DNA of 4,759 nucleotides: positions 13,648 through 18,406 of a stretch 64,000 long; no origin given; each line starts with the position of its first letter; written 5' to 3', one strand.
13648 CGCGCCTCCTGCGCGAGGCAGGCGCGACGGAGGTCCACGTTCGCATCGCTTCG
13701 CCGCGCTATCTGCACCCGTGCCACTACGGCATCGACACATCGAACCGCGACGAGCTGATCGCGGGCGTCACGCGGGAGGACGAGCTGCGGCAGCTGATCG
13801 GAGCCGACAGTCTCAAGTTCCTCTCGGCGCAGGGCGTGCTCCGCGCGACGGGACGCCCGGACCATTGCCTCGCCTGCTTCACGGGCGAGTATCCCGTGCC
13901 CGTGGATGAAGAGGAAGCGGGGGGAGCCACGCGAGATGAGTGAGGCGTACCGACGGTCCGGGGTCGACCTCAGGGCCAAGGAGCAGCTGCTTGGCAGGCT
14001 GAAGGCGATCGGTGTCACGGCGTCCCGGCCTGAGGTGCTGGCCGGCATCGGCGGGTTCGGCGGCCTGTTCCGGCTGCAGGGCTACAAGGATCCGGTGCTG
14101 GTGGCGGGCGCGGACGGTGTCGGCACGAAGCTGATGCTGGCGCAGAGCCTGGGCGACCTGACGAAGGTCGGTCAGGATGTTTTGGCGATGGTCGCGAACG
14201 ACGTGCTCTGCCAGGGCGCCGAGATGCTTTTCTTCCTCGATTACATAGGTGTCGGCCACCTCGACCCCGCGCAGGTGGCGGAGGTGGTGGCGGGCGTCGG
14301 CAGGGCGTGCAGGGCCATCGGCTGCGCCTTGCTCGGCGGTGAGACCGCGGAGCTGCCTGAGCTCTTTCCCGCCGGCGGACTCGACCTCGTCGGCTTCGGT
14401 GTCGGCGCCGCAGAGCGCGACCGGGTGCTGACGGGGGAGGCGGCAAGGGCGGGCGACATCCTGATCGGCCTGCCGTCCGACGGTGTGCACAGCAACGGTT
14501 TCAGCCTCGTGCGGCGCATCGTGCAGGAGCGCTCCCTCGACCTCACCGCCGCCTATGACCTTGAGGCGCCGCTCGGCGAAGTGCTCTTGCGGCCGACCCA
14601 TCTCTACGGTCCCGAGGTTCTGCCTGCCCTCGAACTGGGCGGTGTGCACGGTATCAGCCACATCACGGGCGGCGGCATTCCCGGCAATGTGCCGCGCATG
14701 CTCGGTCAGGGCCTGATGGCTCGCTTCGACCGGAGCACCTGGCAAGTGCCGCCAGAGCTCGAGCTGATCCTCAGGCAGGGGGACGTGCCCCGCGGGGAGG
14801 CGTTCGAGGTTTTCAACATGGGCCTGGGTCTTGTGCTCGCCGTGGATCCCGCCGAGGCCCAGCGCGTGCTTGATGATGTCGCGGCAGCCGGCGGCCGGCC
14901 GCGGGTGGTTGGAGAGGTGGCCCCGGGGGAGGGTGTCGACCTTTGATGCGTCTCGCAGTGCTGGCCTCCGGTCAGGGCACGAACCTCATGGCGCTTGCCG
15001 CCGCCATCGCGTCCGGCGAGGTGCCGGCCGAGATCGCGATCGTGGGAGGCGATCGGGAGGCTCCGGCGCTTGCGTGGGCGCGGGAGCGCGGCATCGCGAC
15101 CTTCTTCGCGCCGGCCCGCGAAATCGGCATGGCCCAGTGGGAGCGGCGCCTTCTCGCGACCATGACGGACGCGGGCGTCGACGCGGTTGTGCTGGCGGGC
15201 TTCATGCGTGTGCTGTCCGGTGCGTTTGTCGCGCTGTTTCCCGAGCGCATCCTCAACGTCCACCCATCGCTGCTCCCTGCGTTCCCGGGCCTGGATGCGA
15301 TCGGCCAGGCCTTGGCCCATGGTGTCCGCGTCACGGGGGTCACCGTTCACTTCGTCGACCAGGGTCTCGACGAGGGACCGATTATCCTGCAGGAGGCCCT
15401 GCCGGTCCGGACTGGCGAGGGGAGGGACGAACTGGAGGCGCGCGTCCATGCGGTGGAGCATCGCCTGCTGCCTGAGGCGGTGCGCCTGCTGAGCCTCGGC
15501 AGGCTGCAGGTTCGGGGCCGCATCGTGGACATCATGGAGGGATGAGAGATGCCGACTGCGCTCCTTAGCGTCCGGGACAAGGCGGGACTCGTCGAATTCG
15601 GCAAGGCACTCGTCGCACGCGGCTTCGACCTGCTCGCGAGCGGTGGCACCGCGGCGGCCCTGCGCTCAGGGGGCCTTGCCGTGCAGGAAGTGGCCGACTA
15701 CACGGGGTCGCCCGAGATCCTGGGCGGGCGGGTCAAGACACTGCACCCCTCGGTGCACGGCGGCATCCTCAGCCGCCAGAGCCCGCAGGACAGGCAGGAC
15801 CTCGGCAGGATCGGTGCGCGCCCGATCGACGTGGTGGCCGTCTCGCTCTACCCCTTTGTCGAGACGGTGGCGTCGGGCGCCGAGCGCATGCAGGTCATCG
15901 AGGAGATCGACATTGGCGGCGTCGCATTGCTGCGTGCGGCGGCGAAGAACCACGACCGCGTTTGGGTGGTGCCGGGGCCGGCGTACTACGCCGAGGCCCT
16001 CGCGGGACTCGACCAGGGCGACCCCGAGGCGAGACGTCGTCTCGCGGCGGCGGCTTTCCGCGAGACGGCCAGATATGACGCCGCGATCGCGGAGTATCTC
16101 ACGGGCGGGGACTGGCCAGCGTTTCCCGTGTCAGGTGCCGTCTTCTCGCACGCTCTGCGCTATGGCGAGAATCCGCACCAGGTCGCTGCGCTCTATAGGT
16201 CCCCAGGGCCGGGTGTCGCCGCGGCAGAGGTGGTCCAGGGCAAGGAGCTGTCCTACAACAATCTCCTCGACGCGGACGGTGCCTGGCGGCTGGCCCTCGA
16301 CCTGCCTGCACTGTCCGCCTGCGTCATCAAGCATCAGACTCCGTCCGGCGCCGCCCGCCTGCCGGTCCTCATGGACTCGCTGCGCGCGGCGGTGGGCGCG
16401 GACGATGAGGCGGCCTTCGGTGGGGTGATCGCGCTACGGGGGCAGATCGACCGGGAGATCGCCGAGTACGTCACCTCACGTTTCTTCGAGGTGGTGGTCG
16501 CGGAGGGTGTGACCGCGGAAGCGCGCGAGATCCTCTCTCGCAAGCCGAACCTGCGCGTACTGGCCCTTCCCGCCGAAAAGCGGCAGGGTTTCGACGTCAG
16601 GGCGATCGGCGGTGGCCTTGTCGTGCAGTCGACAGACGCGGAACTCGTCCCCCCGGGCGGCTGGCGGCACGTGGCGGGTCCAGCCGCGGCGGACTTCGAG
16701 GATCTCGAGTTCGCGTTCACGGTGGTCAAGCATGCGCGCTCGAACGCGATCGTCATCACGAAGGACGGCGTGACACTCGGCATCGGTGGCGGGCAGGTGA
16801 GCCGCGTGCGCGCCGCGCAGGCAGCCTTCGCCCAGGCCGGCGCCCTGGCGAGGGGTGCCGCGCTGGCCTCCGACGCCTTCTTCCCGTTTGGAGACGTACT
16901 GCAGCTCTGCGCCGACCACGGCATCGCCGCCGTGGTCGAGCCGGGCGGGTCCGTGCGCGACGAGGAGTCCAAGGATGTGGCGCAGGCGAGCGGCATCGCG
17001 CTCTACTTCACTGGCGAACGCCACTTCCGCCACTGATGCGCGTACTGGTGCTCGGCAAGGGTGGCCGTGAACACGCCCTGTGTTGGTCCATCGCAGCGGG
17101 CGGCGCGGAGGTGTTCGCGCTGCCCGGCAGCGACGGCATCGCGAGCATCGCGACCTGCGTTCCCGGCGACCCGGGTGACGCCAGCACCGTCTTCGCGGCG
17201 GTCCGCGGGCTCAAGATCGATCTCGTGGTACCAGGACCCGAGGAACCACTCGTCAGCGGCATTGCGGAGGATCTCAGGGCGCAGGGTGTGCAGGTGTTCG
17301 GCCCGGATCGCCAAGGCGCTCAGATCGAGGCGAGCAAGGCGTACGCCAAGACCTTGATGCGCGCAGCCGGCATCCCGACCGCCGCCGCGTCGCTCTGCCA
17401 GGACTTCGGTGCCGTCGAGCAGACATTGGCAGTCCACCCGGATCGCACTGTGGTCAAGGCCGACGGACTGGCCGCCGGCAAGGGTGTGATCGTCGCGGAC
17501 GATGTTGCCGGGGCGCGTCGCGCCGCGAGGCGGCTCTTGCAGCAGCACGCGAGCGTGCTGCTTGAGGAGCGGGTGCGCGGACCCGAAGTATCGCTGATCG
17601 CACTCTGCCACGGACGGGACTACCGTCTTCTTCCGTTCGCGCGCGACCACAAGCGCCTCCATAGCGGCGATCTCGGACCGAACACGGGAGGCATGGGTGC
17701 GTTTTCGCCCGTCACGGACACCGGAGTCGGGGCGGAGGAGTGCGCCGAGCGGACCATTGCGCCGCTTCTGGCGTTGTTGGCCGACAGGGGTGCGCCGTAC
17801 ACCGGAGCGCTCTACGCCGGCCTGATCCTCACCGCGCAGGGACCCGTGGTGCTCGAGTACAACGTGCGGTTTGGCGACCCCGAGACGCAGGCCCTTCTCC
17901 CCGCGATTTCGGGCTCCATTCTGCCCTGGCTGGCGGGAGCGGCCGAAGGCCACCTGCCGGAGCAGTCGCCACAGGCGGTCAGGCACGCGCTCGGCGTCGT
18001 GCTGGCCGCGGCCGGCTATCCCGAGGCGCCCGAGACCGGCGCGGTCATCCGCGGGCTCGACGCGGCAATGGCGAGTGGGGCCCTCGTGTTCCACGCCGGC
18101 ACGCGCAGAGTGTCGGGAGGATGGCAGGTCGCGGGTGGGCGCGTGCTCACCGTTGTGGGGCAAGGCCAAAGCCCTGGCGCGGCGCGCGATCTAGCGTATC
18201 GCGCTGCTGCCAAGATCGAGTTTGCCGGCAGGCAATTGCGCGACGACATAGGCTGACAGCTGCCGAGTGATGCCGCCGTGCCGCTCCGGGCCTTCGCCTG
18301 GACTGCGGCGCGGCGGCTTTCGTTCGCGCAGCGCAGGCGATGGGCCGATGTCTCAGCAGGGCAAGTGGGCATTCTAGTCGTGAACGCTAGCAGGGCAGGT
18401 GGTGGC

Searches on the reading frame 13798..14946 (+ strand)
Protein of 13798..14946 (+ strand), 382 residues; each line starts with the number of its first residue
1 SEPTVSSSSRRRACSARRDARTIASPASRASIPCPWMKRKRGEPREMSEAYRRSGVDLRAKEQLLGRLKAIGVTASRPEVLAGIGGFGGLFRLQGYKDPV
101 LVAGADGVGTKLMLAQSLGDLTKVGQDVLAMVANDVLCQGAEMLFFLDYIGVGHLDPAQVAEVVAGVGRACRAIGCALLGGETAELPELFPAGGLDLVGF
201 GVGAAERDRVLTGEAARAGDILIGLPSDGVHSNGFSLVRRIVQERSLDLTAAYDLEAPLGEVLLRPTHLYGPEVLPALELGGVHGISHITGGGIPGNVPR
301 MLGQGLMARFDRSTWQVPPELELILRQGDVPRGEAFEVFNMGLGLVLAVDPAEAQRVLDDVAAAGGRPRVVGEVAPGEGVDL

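Call 18: search_protein_families(library=ncbifam, proteins=[window:13798-14946:+], max_evalue=0.00001)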
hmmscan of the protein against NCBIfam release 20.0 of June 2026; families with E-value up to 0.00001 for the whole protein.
window:13798-14946:+ (382 aa): 3 families
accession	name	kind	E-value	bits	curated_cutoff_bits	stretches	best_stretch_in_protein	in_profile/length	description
TIGR00878.1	purM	equivalog_domain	3.5e-102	342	236.35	1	50-375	2-330/332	phosphoribosylformylglycinamidine cyclo-ligase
TIGR01379.1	thiL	equivalog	4.7e-08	32.4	184.15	1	121-224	57-155/320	thiamine-phosphate kinase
TIGR00476.1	selD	equivalog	2e-07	30.5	125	0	133-223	85-171/311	selenide, water dikinase SelD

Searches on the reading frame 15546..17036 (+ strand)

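Call 18: search_protein_families(library=ncbifam, proteins=[window:15546-17036:+], max_evalue=0.00001)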
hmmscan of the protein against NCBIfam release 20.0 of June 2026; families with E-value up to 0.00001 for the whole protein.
window:15546-17036:+ (496 aa): 3 families
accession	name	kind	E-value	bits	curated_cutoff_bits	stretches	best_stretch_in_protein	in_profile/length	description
NF002049.0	PRK00881.1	equivalog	1.2e-171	572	402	1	2-496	5-510/510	bifunctional phosphoribosylaminoimidazolecarboxamide formyltransferase/IMP cyclohydrolase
TIGR00355.1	purH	equivalog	5.5e-149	497.3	528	1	4-496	2-511/511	bifunctional phosphoribosylaminoimidazolecarboxamide formyltransferase/IMP cyclohydrolase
NF005492.0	PRK07106.1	equivalog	1.2e-34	119.9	415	3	281-431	103-260/390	phosphoribosylaminoimidazolecarboxamide formyltransferase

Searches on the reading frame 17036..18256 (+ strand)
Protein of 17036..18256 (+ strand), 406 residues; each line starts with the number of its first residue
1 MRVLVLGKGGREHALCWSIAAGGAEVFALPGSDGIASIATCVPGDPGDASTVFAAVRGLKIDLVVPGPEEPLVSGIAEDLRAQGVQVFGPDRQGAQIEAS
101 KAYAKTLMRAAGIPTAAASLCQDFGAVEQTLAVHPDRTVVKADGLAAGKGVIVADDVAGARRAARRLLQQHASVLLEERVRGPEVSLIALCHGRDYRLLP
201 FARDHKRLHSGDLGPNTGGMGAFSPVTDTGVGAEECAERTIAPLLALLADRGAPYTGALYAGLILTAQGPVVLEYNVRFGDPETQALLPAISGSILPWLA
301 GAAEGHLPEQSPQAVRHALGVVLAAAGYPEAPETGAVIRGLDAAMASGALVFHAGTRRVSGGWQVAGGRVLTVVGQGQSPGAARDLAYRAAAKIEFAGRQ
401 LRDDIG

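Call 19: search_protein_families(library=pfam, proteins=[window:17036-18256:+], max_evalue=0.0001)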
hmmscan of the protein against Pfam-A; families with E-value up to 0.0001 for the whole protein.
window:17036-18256:+ (406 aa): 3 families
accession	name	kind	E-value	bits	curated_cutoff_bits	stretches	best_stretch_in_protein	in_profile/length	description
PF01071.24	GARS_A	-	2.9e-54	184.3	27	1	99-284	1-194/194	Phosphoribosylglycinamide synthetase, ATP-grasp (A) domain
PF02844.21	GARS_N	-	4.7e-28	98.3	29.5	1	1-98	1-100/100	Phosphoribosylglycinamide synthetase, N domain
PF02843.22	GARS_C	-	1.6e-24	86.5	34.8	1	318-406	1-90/92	Phosphoribosylglycinamide synthetase, C domain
